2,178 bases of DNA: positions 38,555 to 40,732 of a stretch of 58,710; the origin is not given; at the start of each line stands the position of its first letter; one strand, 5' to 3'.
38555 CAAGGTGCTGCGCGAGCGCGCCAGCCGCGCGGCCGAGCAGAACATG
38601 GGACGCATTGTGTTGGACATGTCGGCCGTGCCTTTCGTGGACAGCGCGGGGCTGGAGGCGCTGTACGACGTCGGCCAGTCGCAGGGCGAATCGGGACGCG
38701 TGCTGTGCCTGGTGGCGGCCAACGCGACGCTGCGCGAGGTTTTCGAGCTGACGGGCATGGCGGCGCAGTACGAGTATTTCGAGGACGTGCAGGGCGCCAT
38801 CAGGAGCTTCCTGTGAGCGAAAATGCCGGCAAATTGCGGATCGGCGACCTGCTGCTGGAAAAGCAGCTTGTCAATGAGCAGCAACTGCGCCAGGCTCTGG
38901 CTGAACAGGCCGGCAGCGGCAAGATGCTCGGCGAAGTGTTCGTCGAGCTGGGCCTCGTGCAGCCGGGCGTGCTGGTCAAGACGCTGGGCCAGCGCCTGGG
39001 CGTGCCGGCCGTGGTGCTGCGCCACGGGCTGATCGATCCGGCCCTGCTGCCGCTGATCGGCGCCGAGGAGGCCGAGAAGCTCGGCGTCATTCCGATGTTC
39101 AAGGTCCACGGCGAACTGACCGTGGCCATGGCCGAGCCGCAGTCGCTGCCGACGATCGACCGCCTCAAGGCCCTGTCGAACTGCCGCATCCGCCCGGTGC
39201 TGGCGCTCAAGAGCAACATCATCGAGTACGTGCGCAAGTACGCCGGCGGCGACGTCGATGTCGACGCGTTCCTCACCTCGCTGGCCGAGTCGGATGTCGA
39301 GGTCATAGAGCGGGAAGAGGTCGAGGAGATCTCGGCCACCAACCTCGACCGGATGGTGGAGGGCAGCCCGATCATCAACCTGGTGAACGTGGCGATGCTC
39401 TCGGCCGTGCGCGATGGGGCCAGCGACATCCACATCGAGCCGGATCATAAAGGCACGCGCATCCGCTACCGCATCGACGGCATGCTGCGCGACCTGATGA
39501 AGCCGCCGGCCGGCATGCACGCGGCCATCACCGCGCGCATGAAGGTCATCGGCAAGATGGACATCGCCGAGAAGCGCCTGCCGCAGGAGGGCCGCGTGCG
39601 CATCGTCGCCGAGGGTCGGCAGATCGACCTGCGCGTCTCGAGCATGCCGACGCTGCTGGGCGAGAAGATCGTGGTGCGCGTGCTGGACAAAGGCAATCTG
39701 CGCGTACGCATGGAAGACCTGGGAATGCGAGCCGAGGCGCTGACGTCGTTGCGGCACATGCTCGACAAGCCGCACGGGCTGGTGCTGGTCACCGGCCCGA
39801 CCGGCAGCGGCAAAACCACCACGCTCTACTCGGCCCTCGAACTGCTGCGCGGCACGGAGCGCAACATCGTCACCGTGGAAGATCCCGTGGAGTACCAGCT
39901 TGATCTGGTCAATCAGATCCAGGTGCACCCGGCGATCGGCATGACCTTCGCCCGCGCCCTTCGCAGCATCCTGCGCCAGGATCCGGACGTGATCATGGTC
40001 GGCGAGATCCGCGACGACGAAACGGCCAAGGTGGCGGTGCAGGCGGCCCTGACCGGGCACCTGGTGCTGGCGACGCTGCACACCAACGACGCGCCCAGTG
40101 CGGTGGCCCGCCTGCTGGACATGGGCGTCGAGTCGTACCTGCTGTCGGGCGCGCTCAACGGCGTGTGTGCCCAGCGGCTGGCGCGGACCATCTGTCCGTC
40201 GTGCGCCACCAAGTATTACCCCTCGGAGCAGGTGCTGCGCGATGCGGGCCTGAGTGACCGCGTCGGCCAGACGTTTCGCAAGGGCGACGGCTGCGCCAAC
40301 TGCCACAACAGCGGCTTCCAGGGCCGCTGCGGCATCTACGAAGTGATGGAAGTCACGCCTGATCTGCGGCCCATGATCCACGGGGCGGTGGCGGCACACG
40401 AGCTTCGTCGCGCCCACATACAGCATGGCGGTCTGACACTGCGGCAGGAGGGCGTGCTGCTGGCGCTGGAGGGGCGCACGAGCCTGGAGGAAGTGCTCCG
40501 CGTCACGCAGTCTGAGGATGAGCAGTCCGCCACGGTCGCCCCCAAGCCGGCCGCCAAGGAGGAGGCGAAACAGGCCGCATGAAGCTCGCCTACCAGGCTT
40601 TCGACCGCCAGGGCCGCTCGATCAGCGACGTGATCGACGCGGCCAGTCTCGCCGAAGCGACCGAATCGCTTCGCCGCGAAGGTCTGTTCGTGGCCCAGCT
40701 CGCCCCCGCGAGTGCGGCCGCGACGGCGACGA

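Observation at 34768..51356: Candidate undescribed system: a REC / HD-GYP / histidine kinase / STAS signalling module fused to a secretin-less type IV filament machine with lectin-like minor pilins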

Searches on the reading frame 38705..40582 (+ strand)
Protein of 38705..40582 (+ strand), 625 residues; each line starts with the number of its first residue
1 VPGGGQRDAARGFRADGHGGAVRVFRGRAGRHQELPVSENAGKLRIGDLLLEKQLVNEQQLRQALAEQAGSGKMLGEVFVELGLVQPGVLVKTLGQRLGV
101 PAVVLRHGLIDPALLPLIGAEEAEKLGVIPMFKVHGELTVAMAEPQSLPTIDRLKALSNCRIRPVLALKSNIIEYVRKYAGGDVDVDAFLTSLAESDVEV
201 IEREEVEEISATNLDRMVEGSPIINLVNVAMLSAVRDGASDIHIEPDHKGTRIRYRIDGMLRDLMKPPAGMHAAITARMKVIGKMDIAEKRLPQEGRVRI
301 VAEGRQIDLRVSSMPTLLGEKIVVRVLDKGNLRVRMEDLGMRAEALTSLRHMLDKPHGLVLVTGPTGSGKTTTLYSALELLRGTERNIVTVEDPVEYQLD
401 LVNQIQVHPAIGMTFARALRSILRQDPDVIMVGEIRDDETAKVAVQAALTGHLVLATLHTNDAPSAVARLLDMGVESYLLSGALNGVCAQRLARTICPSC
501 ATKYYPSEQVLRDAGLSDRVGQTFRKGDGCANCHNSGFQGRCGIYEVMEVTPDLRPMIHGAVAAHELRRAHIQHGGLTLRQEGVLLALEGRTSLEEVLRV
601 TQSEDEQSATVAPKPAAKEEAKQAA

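Call 4: search_protein_families(library=pfam, proteins=[window:38705-40582:+], max_evalue=0.01)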
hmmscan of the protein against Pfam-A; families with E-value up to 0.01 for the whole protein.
window:38705-40582:+ (625 aa): 11 families
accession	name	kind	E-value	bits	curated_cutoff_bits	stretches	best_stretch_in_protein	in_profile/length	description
PF00437.27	T2SSE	-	3.8e-136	454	24.9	1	220-599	5-370/370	Type II/IV secretion system protein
PF05157.20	MshEN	-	2e-15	56.9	23.1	1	98-182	1-86/90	MshEN domain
PF13191.12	AAA_16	-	1.4e-06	29.3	32.6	1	341-454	4-113/167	AAA ATPase domain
PF25199.1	nSTAND_NTPase5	-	0.00018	21.8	34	1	355-403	39-88/145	Novel STAND NTPase 5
PF13604.12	AAA_30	-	0.00052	20.2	27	1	348-388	9-49/191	AAA domain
PF01637.24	ATPase_2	-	0.00054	20.3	33.2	1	342-405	4-68/225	ATPase domain predominantly from Archaea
PF13401.12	AAA_22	-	0.00071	20.3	27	1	356-397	4-45/130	AAA domain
PF04851.21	ResIII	-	0.0026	18.1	22.5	1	342-393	8-61/164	Type III restriction enzyme, res subunit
PF20720.3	nSTAND3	-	0.004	17.3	27.2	1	350-396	11-56/155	Novel STAND NTPase 3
PF13555.12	AAA_29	-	0.0047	17.1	27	0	356-383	21-48/61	P-loop containing region of AAA domain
PF03266.21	NTPase_1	-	0.0091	16.3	23.9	0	360-384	2-26/168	NTPase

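Call 14: search_protein_families(library=ncbifam, proteins=[window:38705-40582:+], max_evalue=0.01)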
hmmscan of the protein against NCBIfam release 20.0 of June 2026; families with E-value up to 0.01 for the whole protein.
window:38705-40582:+ (625 aa): 26 families (the best 25 are shown)
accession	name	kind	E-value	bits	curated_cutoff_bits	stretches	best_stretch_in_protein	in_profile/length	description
TIGR02538.1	type_IV_pilB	equivalog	7.7e-174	579.4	675.65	1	46-602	2-563/564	type IV-A pilus assembly ATPase PilB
TIGR02533.1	type_II_gspE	equivalog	3.1e-169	563.7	630.25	1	125-601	11-486/486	type II secretion system ATPase GspE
NF053534.1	T4PilAsmATPsTfpB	equivalog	1.4e-136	456.2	850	1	114-601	93-582/584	type IV pilus assembly ATPase TfpB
NF007755.0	PRK10436.1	equivalog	1.9e-131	439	617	1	138-605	29-463/465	type II secretion system protein GspE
NF041000.1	ATPase_ComGA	equivalog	3.9e-77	258.9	300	1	231-494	4-266/267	competence type IV pilus ATPase ComGA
TIGR01420.1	pilT_fam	subfamily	1.8e-52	178.7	319.1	1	231-494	6-269/343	PilT/PilU family type 4a pilus ATPase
TIGR02525.1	plasmid_TraJ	equivalog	5.2e-26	91.5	368.3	1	352-473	145-272/372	plasmid transfer ATPase TraJ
TIGR02524.1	dot_icm_DotB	equivalog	2.9e-20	72.8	463.3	1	357-471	134-257/358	Dot/Icm type IV secretion system ATPase DotB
NF058587.1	archaellum_moto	equivalog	4.7e-17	61.9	550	1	359-471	277-394/527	archaellum flagellar ATPase motor FlaI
TIGR02782.1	TrbB_P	equivalog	8.6e-17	61.4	304.55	1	356-471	135-253/303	P-type conjugative transfer ATPase TrbB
TIGR02788.1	VirB11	equivalog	2.2e-16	59.8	249.95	1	360-477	147-269/308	P-type DNA transfer ATPase VirB11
NF010469.0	PRK13894.1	subfamily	1.1e-15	57.8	508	1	342-470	135-264/320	conjugal transfer ATPase TrbB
NF010407.0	PRK13833.1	subfamily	2.7e-15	56.6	499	1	341-476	129-265/323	conjugal transfer protein TrbB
NF053729.1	c-di-GMP_motif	domain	2e-14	53.1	38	1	45-96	1-52/53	cyclic di-GMP-binding domain-containing protein, MshE-related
TIGR03819.1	heli_sec_ATPase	hypoth_equivalog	1.6e-12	47.3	373.15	1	321-483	141-310/340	TadA family conjugal transfer-associated ATPase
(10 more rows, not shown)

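Call 28: search_solved_structures(query=window:38813-40582:+, max_evalue=1e-20)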
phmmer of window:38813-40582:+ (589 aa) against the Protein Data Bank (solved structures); distinct sequences matched with E-value up to 1e-20: 21.
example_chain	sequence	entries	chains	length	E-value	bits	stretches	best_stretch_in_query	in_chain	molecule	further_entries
5zfr_A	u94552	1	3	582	4.6e-152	510.5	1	8-569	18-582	Type IV pilus biogenesis ATPase PilB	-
5tsg_B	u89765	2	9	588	5.4e-151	506.9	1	8-569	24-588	Type IV pilus biogenesis ATPase PilB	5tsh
6olj_C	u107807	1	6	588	2e-150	505.1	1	8-569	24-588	Type IV pilus biogenesis ATPase PilB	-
3jc8_Ba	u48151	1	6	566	1.5e-149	502.2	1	9-565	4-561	Type IV-A pilus assembly ATPase PilB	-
6f8l_G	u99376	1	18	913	1.8e-134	452.4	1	10-568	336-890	Type IV pilus assembly protein PilF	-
4pht_A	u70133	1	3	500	6.6e-119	401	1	181-566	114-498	General secretory pathway protein E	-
4kss_A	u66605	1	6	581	3.3e-118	398.7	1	181-572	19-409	Type II secretion system protein E, hemolysin-coregulated protein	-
4ksr_A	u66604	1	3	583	7.1e-118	397.6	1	181-568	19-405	Type II secretion system protein E, Hemolysin-coregulated protein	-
1p9r_A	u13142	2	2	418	1.9e-117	396.2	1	181-568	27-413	General secretion pathway protein E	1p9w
6ejf_A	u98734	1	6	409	3e-106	359.2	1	197-568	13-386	Type IV pilus assembly protein PilF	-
5oiu_A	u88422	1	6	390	5.9e-106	358.3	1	195-564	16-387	Type IV pilus assembly protein PilF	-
5it5_F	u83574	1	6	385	6.5e-106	358.1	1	197-564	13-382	ATP binding motif-containing protein PilF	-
3jvu_A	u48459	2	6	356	7.5e-36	126.9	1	198-460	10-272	Twitching mobility protein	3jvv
6ojx_A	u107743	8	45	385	5.8e-33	117.4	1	184-461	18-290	Twitching motility pilus retraction ATPase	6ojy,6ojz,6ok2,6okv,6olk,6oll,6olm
5zfq_A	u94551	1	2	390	1.1e-32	116.5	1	195-460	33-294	Twitching motility pilus retraction protein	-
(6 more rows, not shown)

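Call 37: find_related_loci(query=window:38813-40582:+, collection=metagenome_contigs, flank=10000)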
Query window:38813-40582:+ (589 aa) in metagenome_contigs; peptide patterns used: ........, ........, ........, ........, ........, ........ (x = any residue, [..] = any of these).
600 stretches matched a pattern (row limit reached: there are more); 447 encode a relative of the query (tblastn E <= 1e-3); the best 80 are kept; 80 distinct loci.
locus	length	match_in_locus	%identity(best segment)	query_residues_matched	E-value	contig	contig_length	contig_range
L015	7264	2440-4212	89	1-589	0e+0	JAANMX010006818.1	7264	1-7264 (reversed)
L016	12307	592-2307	73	5-576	0e+0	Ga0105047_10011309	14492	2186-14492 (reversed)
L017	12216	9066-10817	71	5-588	0e+0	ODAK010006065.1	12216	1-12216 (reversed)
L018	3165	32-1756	71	5-578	0e+0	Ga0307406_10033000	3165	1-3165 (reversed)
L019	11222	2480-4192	69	10-580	0e+0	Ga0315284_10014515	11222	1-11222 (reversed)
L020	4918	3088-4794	69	10-578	0e+0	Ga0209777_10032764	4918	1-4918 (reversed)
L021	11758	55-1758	72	5-570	0e+0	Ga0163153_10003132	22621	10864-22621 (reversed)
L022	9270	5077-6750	69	10-567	0e+0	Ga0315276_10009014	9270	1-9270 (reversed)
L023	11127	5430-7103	69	10-567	0e+0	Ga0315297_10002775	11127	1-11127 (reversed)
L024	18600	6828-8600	89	1-589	0e+0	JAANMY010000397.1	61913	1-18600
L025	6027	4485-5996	69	7-503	0e+0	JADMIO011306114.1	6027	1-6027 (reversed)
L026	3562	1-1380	72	113-572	0e+0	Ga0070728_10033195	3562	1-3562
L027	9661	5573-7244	70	1-569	0e+0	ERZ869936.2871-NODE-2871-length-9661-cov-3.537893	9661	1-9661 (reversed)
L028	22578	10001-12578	46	4-564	2e-151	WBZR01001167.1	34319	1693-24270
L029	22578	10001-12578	45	4-569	2e-151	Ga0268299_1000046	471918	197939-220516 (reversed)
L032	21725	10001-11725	43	6-579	2e-149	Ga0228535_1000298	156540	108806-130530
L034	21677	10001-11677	44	6-563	6e-148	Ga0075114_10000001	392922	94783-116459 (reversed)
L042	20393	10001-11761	41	6-587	2e-143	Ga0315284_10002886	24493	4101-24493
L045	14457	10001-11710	42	1-567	1e-142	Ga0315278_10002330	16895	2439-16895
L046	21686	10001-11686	43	5-565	1e-142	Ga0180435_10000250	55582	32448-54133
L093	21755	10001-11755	44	1-580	6e-150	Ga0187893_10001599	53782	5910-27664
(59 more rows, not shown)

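Call 44: search_protein_families(library=pfam, proteins=[L017:4542-6374:-, L017:3334-4527:-, L017:732-2843:-, L029:2199-4379:+, L029:5680-7317:+, L029:7763-9574:+, L029:11667-12911:+], max_evalue=0.1)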
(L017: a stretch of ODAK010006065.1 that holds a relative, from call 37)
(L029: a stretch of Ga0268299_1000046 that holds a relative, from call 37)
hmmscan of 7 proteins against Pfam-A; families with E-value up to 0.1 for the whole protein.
L017:4542-6374:- (610 aa): 4 families
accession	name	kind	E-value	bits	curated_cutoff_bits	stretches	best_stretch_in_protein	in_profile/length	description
PF00263.26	Secretin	-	1.3e-38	132.7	27.5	1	328-486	1-169/169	Bacterial type II and III secretion system protein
PF07660.19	STN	-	9.7e-09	35.3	28.4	1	96-140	5-51/52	Secretin and TonB N terminus short domain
PF03958.22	Secretin_N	-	9.2e-06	26.2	28.2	1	156-236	1-69/69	Bacterial type II/III secretion system short domain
PF21305.2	type_II_gspD_N0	-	0.0016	18.7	27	1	75-134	3-67/71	GspD-like, N0 domain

L017:3334-4527:- (397 aa): 32 families (the best 25 are shown)
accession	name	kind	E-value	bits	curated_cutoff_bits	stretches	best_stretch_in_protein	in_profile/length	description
PF07719.23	TPR_2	-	1e-31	106.8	27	3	356-383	7-34/34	Tetratricopeptide repeat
PF13414.12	TPR_11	-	1.4e-25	89.1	26.8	3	185-225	1-41/42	TPR repeat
PF14559.12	TPR_19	-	1.4e-24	86.6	25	5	62-116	11-65/68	Tetratricopeptide repeat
PF00515.34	TPR_1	-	1.6e-24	85.1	27.8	3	317-349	2-34/34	Tetratricopeptide repeat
PF13432.12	TPR_16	-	1e-23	83.9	32.7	5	48-110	3-65/65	Tetratricopeptide repeat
PF13428.12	TPR_14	-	1.5e-23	81.3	23.5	2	285-323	4-42/44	Tetratricopeptide repeat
PF13181.12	TPR_8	-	1.5e-19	68.8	25.7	0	355-383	6-34/34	Tetratricopeptide repeat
PF12895.13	ANAPC3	-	1.4e-13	51.4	27.2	4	134-203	12-81/82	Anaphase-promoting complex, cyclosome, subunit 3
PF23914.1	TPR_CcmH_CycH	-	3.9e-13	50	42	3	291-351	25-85/158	Cytochrome c-type biogenesis protein H TPR domain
PF13431.12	TPR_17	-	1.3e-12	47.3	24.4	2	306-336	3-33/34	Tetratricopeptide repeat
PF09976.15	TPR_21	-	6e-10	39.6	25.5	2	245-384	37-180/193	Tetratricopeptide repeat-like domain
PF13424.12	TPR_12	-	7.9e-10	39.2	30.1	1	212-277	3-74/77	Tetratricopeptide repeat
PF25063.1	ARM_TT21_C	-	3.2e-07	30.9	35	0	60-137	83-156/209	Tetratricopeptide repeat protein 21 C-terminal ARM domain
PF13371.12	TPR_9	-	4e-07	30.4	35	1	293-349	6-62/73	Tetratricopeptide repeat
PF25060.1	ARM_TT21_2nd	-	2.9e-06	27.4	27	1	48-89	228-269/270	Tetratricopeptide repeat protein 21 second ARM domain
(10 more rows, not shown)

L017:732-2843:- (703 aa): 8 families
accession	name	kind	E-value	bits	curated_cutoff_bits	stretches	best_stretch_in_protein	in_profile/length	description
PF02518.31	HATPase_c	-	1.3e-28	100.1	26.4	1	302-413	1-106/111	Histidine kinase-, DNA gyrase B-, and HSP90-like ATPase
PF00072.30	Response_reg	-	1.8e-25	89.7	30.2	1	443-561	1-110/111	Response regulator receiver domain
PF00512.31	HisKA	-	2.2e-19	69.7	26.9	1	189-255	1-66/66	His Kinase A (phospho-acceptor) domain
PF01590.32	GAF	-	1.6e-15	58.2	22.4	1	40-172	2-131/133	GAF domain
PF13185.12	GAF_2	-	3.3e-06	27.8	28.6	1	43-170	7-131/136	GAF domain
PF01627.28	Hpt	-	0.00011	22.8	24.6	1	607-674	2-69/84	Hpt domain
PF13589.12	HATPase_c_3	-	0.033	14.6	25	1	310-388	6-81/137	Histidine kinase-, DNA gyrase B-, and HSP90-like ATPase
PF23198.2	PDE8A_N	-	0.036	14.4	29.6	1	461-511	31-82/147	PDE8A-like, N-terminal domain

L029:2199-4379:+ (726 aa): 3 families
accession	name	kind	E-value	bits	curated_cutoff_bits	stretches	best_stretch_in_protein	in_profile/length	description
PF00263.26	Secretin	-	1.3e-33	116.4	27.5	1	409-567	1-169/169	Bacterial type II and III secretion system protein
PF07660.19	STN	-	3.7e-08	33.5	28.4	1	177-221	2-49/52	Secretin and TonB N terminus short domain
PF03958.22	Secretin_N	-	0.0001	22.9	28.2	1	239-321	1-69/69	Bacterial type II/III secretion system short domain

L029:5680-7317:+ (545 aa): 9 families
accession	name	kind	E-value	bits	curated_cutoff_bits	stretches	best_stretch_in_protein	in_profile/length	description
PF02518.31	HATPase_c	-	9.1e-30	103.8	26.4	1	427-539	2-110/111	Histidine kinase-, DNA gyrase B-, and HSP90-like ATPase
PF00512.31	HisKA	-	2.5e-20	72.7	26.9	1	313-380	1-66/66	His Kinase A (phospho-acceptor) domain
PF13188.13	PAS_8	-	1.5e-06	28.3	21.8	1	195-232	4-43/65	PAS domain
PF13426.13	PAS_9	-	2e-06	28.4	27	1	203-306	2-103/103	PAS domain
PF00989.32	PAS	-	1.1e-05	25.9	22.6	1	195-304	4-113/113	PAS fold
PF13581.12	HATPase_c_2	-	0.00033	21.1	27.4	1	438-516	39-113/127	Histidine kinase-like ATPase domain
PF08448.16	PAS_4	-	0.0032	18.1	23.1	1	199-253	2-56/110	PAS fold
PF10003.15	DUF2244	-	0.044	14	27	1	75-199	15-135/138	Integral membrane protein (DUF2244)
PF12860.13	PAS_7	-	0.078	13.6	27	0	200-310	3-113/115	PAS fold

L029:7763-9574:+ (603 aa): 7 families
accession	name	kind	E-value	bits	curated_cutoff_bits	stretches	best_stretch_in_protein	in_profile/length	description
PF13487.12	HD_5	-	9.9e-37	126.7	27.2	1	402-564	5-170/170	HD domain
PF01966.28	HD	-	2.1e-21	76.8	22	1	411-533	1-116/116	HD domain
PF08668.18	HDOD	-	8.1e-06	25.9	22.9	1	413-453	97-135/196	HDOD domain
PF13492.12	GAF_3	-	0.0007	20.5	27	1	332-382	80-129/129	GAF domain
PF01590.32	GAF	-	0.0021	19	22.4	1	330-376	85-129/133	GAF domain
PF13185.12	GAF_2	-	0.0064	17.1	28.6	1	232-377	4-132/136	GAF domain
PF23721.1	DUF7162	-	0.039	14.5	27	0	359-378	2-21/80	Family of unknown function (DUF7162)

L029:11667-12911:+ (414 aa): 14 families
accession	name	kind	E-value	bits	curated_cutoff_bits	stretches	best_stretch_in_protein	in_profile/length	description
PF00437.27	T2SSE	-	4.1e-43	147.9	24.9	1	147-362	132-333/370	Type II/IV secretion system protein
PF13401.12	AAA_22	-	0.0011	19.7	27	1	157-241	5-95/130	AAA domain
PF13245.12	AAA_19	-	0.0023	18.5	25.1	1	155-187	9-41/134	AAA domain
PF01935.23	DUF87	-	0.0039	17.8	23.2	1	161-190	27-56/220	Helicase HerA, central domain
PF13191.12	AAA_16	-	0.005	17.8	32.6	1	156-190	24-56/167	AAA ATPase domain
PF01580.24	FtsK_SpoIIIE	-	0.015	15.2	24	1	159-178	41-60/221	FtsK/SpoIIIE family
PF24883.2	NPHP3_N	-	0.018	15.6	24.8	1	157-187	22-52/164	Nephrocystin 3, N-terminal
PF12775.13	AAA_7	-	0.033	14.1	25.8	0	159-186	35-62/181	P-loop containing dynein motor region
PF25199.1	nSTAND_NTPase5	-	0.047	13.9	34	0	158-195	42-79/145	Novel STAND NTPase 5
PF13555.12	AAA_29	-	0.05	13.8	27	0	156-174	21-39/61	P-loop containing region of AAA domain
PF05729.18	NACHT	-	0.052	13.8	26.7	0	159-185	2-28/167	NACHT domain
PF20720.3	nSTAND3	-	0.083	13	27.2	0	157-197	17-56/155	Novel STAND NTPase 3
PF10412.15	TrwB_AAD_bind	-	0.089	12.1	20.5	0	160-190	18-48/387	Type IV secretion-system coupling protein DNA-binding domain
PF00005.33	ABC_tran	-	0.091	13.8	25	0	151-183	5-37/137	ABC transporter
